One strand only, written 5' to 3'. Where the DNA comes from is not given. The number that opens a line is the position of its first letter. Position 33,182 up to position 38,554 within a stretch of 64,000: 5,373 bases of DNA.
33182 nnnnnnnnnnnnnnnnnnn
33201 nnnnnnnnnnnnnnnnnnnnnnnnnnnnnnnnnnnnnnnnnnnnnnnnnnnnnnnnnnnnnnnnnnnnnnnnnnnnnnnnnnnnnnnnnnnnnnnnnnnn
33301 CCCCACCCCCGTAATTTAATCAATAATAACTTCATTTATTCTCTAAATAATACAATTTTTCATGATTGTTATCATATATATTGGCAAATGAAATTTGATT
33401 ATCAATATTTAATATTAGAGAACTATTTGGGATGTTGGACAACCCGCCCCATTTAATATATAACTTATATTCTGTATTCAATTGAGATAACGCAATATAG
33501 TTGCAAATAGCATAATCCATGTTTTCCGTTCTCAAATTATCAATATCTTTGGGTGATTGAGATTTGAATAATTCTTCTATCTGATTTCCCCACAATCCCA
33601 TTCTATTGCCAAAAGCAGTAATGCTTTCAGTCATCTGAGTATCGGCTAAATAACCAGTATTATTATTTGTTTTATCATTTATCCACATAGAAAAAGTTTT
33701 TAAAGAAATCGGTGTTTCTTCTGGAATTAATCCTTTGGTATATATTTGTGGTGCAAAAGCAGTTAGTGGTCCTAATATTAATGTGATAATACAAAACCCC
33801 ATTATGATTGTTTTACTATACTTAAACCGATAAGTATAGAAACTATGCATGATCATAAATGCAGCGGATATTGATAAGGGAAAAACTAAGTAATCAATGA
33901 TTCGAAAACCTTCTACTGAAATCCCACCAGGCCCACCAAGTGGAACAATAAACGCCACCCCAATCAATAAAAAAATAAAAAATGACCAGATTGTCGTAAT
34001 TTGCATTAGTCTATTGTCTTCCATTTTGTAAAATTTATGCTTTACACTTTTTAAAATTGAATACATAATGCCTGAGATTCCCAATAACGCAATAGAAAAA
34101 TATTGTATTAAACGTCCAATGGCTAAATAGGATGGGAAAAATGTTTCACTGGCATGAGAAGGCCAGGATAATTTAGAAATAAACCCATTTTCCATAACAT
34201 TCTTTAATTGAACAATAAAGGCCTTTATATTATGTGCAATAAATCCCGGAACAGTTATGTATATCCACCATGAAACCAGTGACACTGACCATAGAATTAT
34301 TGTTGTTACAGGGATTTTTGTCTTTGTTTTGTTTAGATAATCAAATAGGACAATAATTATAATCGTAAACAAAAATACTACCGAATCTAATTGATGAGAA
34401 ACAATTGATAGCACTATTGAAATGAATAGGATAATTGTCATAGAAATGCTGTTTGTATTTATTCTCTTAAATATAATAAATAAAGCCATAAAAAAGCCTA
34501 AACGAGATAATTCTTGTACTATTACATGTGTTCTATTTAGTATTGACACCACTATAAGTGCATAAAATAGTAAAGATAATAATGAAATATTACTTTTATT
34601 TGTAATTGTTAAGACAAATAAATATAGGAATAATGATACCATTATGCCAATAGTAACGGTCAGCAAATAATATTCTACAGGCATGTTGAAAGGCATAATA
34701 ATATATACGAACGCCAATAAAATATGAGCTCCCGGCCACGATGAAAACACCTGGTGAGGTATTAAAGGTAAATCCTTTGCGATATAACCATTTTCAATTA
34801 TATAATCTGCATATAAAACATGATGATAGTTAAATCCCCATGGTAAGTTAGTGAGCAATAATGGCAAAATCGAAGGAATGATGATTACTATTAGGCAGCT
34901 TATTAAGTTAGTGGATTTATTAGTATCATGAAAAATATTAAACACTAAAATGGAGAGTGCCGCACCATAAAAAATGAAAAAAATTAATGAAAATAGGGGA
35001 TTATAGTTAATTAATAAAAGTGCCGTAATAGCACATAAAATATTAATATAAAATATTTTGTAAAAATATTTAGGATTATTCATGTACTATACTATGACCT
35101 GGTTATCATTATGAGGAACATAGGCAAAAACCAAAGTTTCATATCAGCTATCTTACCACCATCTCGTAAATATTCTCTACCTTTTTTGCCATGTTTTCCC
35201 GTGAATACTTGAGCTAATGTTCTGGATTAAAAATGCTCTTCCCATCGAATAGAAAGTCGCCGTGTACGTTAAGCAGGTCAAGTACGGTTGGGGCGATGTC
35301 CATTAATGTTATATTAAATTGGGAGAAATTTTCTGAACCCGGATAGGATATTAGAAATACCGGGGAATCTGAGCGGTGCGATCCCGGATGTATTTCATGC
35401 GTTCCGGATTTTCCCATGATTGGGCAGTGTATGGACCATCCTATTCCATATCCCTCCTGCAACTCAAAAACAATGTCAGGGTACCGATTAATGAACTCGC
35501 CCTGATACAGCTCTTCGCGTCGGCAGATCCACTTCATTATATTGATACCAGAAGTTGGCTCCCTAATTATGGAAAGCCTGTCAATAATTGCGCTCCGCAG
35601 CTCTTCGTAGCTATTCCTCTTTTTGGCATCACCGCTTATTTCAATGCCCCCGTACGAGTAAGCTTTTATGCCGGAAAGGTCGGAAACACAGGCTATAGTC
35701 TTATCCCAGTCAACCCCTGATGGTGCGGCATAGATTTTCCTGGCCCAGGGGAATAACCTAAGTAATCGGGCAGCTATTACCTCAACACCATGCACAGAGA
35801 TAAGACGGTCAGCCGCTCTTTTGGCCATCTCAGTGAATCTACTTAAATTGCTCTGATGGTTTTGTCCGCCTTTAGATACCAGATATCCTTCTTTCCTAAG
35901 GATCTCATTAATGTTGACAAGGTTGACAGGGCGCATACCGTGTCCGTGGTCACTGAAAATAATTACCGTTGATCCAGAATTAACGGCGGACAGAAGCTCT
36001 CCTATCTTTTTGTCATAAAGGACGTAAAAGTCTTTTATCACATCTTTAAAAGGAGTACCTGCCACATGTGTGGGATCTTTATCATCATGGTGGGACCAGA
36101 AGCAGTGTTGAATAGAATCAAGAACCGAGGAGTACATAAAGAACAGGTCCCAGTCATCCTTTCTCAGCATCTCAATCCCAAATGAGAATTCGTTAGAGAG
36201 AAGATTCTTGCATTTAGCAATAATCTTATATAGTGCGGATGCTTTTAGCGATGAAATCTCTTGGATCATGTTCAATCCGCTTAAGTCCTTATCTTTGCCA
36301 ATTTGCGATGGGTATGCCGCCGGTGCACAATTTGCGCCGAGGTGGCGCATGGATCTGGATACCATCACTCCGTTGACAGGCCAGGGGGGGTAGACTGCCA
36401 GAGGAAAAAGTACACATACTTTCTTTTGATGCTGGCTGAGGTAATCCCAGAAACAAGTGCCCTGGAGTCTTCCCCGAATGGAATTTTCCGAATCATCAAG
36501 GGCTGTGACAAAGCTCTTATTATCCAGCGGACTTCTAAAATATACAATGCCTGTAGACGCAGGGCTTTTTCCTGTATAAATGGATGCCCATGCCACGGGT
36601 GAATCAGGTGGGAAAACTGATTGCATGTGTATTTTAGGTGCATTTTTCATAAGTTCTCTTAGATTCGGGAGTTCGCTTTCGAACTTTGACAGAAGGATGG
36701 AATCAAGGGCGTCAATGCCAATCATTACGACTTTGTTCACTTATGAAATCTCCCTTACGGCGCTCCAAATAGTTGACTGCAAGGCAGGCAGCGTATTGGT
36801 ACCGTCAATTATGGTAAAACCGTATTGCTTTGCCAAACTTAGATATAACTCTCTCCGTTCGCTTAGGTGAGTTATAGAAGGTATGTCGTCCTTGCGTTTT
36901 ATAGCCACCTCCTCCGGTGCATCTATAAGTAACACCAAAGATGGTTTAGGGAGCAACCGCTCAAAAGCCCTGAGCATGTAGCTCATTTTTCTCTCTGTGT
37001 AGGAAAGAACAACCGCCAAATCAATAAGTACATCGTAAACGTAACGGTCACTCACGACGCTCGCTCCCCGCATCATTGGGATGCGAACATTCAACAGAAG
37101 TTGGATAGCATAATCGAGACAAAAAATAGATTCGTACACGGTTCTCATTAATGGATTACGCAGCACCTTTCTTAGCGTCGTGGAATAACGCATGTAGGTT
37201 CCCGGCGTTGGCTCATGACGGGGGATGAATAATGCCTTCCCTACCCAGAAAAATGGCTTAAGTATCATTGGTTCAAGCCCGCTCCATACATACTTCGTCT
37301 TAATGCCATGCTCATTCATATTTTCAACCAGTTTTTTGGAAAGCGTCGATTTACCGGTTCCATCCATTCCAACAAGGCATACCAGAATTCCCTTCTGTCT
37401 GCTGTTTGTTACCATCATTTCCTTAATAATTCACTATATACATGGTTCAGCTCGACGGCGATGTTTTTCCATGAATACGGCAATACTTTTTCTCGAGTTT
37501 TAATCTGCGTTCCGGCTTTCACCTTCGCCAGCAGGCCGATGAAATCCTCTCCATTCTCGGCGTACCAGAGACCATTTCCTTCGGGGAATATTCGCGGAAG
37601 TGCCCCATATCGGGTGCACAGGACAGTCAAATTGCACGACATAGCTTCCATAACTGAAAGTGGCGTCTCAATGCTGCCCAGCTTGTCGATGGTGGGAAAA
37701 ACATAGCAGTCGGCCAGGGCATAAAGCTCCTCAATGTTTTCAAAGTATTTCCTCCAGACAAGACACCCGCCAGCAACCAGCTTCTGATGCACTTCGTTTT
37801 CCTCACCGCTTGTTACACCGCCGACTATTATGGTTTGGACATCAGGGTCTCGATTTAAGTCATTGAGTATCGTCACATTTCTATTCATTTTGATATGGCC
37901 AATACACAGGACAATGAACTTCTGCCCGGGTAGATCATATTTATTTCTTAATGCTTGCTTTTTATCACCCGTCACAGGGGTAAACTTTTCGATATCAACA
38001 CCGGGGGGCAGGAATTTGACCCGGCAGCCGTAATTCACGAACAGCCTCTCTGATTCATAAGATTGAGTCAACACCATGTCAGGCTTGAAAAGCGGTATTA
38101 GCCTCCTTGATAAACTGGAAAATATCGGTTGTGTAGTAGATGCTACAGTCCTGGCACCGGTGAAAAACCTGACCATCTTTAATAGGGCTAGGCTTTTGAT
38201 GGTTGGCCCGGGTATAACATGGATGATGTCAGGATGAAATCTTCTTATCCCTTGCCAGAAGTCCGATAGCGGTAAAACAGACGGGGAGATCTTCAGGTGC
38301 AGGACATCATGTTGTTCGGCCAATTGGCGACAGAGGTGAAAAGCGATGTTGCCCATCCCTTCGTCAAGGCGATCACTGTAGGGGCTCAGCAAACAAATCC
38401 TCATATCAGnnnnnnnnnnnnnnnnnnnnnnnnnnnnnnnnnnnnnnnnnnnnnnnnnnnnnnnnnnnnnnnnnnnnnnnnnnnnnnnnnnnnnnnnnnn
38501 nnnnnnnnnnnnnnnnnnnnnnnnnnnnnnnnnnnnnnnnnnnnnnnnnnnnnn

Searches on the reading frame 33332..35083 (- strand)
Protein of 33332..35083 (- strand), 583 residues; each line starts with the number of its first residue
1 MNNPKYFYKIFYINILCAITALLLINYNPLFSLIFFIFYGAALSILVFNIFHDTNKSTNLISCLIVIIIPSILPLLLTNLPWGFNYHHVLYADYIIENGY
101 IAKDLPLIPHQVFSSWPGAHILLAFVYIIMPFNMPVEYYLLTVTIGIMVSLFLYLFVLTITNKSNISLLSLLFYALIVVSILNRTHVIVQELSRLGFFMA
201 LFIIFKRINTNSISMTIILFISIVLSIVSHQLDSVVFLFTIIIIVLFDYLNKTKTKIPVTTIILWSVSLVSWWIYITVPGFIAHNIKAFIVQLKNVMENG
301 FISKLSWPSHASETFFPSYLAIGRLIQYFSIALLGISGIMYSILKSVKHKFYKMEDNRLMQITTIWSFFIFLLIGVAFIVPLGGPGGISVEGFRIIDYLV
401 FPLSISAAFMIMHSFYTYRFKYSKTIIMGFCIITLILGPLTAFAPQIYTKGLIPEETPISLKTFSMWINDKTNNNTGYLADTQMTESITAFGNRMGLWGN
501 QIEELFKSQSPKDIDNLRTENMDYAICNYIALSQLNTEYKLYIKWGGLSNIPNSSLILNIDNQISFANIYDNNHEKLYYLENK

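Call 5: search_protein_families(library=pfam, proteins=[window:33332-35083:-], max_evalue=0.01)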
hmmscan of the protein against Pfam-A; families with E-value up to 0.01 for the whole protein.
window:33332-35083:- (583 aa): 0 families

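Call 7: search_protein_families(library=ncbifam, proteins=[window:33332-35083:-], max_evalue=0.1)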
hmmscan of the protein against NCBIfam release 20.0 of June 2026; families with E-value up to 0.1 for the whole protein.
window:33332-35083:- (583 aa): 0 families

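Call 59: search_protein_families(library=pfam, proteins=[window:33332-35083:-], max_evalue=1)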
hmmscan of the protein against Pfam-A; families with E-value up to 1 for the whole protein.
window:33332-35083:- (583 aa): 0 families
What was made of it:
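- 33332..35083 (-): Orphan polytopic membrane protein (583 aa), a candidate Wzy-like or serotype-specific enzyme. No Pfam or NCBIfam hit (calls 5, 7, 59).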

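Call 82: find_homologous_proteins(query=window:33332-35083:-, max_evalue=0.001)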
Query window:33332-35083:- (583 aa): 7 proteins with E <= 0.001 among 8000 candidates.
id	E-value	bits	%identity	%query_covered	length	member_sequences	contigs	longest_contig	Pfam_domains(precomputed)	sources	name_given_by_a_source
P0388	0.0e+0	1057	84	100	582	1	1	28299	-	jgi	jgi:hypothetical protein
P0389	0.0e+0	1050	83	100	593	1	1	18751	-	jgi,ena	-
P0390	0.0e+0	1040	82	99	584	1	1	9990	-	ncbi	ncbi:MAG: hypothetical protein ACYDHZ_06360 [Dehalococcoidia bacterium]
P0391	1.0e-282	957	85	87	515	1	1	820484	-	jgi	jgi:hypothetical protein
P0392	3.8e-278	942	76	100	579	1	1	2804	-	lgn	-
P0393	6.6e-275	932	81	92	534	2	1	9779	-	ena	-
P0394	1.9e-261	887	100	69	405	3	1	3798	-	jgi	jgi:hypothetical protein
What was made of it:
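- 33332..35083 (-): Only 7 homologs, all at least 76% identical (call 82).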

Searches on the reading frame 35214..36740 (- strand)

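Call 5: search_protein_families(library=pfam, proteins=[window:35214-36740:-], max_evalue=0.01)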
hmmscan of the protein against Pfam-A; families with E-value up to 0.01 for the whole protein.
window:35214-36740:- (508 aa): 1 family
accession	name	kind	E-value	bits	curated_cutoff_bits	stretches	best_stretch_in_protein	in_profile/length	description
PF01663.27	Phosphodiest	-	8.1e-35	121.4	23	1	4-439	1-329/342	Type I phosphodiesterase / nucleotide pyrophosphatase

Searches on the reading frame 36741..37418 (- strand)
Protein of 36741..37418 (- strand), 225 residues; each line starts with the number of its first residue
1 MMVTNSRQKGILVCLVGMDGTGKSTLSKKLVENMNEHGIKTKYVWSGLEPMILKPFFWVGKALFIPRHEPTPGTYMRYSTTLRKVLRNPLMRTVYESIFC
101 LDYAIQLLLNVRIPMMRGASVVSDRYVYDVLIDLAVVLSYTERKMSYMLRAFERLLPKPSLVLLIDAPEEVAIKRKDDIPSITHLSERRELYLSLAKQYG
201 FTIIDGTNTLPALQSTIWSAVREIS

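Call 5: search_protein_families(library=pfam, proteins=[window:36741-37418:-], max_evalue=0.01)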
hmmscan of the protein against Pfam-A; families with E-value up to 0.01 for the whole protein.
window:36741-37418:- (225 aa): 12 families
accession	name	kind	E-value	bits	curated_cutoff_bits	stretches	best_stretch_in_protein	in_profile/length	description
PF02223.23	Thymidylate_kin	-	5.7e-11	42.9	27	2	81-217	41-185/185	Thymidylate kinase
PF01591.24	6PF2K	-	0.00017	21.4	27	1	2-43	5-46/223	6-phosphofructo-2-kinase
PF13671.12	AAA_33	-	0.00069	20.4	27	0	12-33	1-22/143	AAA domain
PF06309.17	Torsin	-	0.00071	20.1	27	1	5-44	48-87/127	Torsin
PF24883.2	NPHP3_N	-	0.0019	18.9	24.8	1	9-43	21-55/164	Nephrocystin 3, N-terminal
PF13401.12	AAA_22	-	0.0022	18.7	27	0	12-55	7-33/130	AAA domain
PF13238.12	AAA_18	-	0.0024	18.8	29.4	1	13-41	1-28/128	AAA domain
PF13191.12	AAA_16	-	0.0037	18.2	32.6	1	12-94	26-82/167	AAA ATPase domain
PF03205.20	MobB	-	0.0039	17.5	26.6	1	13-43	2-32/133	Molybdopterin guanine dinucleotide synthesis protein B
PF05729.18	NACHT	-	0.0052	17.1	26.7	0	12-41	2-31/167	NACHT domain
PF13207.12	AAA_17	-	0.0077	17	27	0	16-35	1-20/136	AAA domain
PF00931.28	NB-ARC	-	0.0087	15.8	23.5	0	8-36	19-44/248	NB-ARC domain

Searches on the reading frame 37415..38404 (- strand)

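Call 5: search_protein_families(library=pfam, proteins=[window:37415-38404:-], max_evalue=0.01)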
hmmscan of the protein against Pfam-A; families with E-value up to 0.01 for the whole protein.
window:37415-38404:- (329 aa): 3 families
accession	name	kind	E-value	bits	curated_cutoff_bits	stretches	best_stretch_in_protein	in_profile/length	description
PF00534.26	Glycos_transf_1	-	4e-12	46.4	26.4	1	149-298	2-158/172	Glycosyl transferases group 1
PF13692.12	Glyco_trans_1_4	-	1.2e-11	45.5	27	1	182-287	26-131/142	Glycosyl transferases group 1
PF13439.12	Glyco_transf_4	-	1.8e-05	25.3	28.5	1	42-140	57-170/170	Glycosyltransferase Family 4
